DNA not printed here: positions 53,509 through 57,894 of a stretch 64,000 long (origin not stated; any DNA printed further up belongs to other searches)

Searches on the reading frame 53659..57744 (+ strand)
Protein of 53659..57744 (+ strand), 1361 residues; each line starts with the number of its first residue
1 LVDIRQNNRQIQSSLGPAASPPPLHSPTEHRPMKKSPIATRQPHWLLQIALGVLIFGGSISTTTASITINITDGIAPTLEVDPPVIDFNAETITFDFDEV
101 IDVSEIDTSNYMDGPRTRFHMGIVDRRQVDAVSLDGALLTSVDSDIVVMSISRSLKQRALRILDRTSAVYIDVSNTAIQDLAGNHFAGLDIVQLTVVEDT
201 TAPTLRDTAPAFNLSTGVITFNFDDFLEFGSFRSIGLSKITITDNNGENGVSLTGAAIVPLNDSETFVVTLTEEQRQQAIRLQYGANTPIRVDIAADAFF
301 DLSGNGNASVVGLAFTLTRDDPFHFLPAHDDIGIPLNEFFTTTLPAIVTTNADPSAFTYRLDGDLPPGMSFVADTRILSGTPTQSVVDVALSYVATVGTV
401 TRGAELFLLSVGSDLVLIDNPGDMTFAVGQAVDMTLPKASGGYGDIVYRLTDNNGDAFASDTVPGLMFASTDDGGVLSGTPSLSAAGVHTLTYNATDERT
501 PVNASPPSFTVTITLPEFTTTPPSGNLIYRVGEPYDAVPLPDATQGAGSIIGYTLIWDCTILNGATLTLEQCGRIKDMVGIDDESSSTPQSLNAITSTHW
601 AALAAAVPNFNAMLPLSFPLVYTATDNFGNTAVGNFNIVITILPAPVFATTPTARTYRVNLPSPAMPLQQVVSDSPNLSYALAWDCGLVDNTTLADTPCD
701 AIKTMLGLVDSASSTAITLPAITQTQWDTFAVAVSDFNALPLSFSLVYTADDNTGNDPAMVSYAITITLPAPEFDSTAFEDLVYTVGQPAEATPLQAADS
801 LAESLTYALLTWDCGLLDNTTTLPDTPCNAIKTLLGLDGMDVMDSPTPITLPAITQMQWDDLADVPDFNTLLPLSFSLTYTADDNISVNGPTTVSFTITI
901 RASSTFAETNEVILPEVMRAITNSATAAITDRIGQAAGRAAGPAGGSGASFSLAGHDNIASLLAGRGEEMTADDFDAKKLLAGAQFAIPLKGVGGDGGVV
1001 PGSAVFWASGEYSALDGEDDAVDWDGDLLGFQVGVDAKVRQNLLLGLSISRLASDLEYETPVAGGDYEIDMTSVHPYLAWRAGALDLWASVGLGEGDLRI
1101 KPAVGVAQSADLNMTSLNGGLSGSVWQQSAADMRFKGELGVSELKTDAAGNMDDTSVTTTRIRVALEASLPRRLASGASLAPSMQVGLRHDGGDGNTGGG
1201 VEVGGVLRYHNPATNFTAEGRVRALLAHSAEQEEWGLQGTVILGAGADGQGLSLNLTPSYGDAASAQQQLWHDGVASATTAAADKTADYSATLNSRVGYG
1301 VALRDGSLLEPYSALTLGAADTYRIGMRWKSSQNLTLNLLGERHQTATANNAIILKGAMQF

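Call 35: search_protein_families(library=pfam, proteins=[window:53659-57744:+], max_evalue=0.0001)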
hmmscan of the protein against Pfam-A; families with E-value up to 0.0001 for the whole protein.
window:53659-57744:+ (1361 aa): 2 families
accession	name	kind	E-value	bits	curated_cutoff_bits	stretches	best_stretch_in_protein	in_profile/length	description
PF03797.25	Autotransporter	-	5.2e-11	43.2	26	1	1006-1197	1-207/255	Autotransporter beta-domain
PF05345.18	He_PIG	-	5.8e-07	30.3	24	1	328-402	7-81/96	Putative Ig domain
